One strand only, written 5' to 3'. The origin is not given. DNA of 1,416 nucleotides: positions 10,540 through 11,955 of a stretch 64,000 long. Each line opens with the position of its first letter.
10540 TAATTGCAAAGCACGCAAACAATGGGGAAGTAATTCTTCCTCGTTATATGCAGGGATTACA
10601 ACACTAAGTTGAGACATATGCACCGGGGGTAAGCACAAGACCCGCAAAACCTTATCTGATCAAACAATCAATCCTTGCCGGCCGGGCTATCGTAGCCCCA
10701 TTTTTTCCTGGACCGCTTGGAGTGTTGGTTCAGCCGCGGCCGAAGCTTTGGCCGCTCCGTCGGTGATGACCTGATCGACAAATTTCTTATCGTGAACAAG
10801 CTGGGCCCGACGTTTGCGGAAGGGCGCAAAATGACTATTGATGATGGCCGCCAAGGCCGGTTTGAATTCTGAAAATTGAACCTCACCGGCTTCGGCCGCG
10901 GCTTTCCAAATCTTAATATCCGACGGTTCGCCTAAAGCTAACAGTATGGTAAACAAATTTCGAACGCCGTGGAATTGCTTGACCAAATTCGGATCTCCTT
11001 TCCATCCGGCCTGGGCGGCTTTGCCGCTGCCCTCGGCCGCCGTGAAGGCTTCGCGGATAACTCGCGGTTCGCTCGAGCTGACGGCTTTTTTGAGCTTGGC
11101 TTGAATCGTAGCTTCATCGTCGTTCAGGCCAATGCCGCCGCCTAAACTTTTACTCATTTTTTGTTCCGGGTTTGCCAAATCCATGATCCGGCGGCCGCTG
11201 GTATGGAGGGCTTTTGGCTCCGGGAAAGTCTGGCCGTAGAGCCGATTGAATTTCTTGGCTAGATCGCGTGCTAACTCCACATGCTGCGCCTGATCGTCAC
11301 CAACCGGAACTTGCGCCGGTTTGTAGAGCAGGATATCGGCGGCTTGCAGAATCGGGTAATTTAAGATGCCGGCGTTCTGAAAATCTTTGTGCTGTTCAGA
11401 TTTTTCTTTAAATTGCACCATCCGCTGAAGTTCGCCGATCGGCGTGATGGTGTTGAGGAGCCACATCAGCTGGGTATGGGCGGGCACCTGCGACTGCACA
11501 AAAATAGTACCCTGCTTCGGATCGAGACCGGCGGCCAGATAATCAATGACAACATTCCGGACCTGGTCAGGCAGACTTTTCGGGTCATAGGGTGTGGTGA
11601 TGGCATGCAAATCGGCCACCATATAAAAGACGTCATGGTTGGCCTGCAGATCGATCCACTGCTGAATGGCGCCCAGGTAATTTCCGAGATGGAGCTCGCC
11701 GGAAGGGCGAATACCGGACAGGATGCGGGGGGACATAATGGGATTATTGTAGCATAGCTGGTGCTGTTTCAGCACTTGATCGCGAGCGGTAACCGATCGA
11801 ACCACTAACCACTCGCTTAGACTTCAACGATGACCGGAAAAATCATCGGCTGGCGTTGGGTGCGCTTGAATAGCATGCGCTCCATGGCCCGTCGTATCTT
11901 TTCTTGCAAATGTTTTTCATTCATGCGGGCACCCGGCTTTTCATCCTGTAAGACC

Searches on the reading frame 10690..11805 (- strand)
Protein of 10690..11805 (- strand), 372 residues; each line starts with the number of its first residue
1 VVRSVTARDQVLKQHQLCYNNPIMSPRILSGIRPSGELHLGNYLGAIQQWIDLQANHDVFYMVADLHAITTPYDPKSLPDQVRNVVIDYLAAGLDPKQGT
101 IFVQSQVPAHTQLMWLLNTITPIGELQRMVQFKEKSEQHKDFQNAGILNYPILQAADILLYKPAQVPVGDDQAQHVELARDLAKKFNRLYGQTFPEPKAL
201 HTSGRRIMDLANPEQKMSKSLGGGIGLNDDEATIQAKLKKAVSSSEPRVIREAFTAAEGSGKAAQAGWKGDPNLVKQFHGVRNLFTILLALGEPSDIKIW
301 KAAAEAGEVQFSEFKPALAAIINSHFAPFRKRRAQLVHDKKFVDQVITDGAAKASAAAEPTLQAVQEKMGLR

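Call 3: search_protein_families(library=pfam, proteins=[window:10690-11805:-], max_evalue=0.01)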
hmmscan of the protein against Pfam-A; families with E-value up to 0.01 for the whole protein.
window:10690-11805:- (372 aa): 1 family
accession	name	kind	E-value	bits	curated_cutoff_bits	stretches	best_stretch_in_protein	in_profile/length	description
PF00579.31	tRNA-synt_1b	-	2e-69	234.6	21.1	1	26-326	6-291/292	tRNA synthetases class I (W and Y)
